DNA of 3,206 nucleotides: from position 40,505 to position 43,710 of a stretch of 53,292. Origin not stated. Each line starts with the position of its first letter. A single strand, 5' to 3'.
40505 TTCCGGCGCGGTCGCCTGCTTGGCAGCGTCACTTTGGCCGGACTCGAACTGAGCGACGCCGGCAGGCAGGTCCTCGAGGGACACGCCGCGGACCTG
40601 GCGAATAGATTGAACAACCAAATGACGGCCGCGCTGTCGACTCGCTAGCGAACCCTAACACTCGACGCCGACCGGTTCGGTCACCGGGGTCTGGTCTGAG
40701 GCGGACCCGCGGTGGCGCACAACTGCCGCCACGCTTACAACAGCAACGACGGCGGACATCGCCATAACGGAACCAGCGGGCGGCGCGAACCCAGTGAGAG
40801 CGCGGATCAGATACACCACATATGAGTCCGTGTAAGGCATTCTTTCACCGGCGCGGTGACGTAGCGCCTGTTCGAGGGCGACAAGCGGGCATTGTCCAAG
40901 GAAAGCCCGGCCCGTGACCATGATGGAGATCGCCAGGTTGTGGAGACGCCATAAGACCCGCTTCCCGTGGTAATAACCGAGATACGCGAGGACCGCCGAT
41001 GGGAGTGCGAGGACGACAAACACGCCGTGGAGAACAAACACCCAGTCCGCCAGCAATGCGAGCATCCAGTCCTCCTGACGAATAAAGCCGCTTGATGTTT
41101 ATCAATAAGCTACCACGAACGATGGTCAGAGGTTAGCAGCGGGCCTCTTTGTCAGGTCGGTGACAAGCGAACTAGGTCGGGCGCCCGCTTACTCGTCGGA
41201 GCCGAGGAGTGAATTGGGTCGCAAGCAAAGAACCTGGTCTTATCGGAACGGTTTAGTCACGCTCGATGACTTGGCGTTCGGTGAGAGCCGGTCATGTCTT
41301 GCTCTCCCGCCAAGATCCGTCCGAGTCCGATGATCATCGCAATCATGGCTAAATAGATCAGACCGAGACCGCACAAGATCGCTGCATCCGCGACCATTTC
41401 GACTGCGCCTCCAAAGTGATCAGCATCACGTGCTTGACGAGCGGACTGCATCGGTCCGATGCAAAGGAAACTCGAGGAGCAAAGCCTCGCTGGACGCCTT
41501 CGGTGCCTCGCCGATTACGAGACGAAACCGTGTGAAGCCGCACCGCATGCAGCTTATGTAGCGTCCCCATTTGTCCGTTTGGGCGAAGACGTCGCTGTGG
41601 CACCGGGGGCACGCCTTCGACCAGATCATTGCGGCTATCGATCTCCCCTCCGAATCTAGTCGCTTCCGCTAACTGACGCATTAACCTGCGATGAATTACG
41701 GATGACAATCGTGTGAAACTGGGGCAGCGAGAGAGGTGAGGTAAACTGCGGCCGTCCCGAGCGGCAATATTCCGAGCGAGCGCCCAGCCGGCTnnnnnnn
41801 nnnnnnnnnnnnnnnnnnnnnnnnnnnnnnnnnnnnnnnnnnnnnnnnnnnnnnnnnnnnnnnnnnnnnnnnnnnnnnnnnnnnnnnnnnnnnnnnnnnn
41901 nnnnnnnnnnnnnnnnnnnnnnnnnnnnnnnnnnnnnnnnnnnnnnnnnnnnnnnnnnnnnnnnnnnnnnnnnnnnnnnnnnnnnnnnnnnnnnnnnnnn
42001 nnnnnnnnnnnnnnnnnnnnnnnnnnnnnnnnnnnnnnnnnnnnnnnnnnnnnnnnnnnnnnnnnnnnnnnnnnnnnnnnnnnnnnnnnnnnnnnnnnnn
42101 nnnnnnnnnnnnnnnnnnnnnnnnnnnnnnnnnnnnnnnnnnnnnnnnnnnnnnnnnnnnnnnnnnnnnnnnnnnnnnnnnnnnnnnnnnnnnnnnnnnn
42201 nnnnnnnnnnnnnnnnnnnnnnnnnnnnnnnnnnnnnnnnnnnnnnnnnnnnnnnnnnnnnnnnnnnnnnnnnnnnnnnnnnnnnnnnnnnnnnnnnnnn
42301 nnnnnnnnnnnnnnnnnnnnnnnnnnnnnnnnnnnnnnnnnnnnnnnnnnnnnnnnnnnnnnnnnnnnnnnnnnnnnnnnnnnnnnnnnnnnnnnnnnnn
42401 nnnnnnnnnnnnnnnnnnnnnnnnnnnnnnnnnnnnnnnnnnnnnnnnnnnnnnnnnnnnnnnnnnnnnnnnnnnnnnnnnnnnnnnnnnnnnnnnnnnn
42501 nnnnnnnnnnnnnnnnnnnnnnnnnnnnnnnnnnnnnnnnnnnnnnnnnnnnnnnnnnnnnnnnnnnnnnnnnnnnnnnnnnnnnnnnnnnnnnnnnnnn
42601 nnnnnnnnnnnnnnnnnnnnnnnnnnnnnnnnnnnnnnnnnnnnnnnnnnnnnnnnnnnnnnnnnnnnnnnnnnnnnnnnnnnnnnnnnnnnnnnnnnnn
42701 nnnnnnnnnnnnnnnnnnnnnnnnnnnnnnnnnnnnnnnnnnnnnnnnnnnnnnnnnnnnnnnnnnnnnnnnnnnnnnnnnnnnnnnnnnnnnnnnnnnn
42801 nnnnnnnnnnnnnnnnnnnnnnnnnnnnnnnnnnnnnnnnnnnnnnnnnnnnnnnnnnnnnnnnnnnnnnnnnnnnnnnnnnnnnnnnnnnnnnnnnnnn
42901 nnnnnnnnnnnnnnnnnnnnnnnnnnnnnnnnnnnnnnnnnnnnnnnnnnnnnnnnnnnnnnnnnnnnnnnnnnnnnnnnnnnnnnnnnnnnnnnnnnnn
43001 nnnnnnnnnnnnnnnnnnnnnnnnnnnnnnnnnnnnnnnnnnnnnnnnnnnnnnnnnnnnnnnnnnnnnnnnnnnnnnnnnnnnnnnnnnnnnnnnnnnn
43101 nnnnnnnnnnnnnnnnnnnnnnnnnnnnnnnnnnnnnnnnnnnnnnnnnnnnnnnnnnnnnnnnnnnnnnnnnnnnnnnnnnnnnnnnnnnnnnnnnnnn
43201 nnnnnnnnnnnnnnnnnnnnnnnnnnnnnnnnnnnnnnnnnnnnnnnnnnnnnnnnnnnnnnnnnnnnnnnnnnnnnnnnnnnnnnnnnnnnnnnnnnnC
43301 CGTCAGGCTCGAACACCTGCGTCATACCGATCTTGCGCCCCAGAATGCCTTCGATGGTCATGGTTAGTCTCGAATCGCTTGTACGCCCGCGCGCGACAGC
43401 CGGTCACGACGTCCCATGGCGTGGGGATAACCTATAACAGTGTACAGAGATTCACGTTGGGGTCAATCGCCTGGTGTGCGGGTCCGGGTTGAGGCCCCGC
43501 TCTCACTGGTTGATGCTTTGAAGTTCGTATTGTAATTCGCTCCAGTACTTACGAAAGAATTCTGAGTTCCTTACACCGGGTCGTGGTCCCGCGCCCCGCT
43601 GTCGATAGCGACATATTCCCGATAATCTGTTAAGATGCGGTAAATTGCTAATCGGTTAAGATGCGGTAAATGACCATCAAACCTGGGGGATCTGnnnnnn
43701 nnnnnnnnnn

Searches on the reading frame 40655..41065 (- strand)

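Call 9: search_protein_families(library=pfam, proteins=[window:40655-41065:-], max_evalue=0.01)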
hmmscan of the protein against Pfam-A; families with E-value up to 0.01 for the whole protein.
window:40655-41065:- (136 aa): 1 family
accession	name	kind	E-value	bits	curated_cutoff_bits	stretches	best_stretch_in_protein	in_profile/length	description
PF10861.13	DUF2784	-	4.7e-11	43.2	29.7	1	4-114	2-103/109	Protein of Unknown function (DUF2784)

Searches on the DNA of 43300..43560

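Call 47: search_rna_families(source=window, start=43300, end=43560, threshold=evalue, max_evalue=10)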
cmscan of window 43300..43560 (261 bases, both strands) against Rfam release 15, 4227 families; matches with E-value up to 10: 0.
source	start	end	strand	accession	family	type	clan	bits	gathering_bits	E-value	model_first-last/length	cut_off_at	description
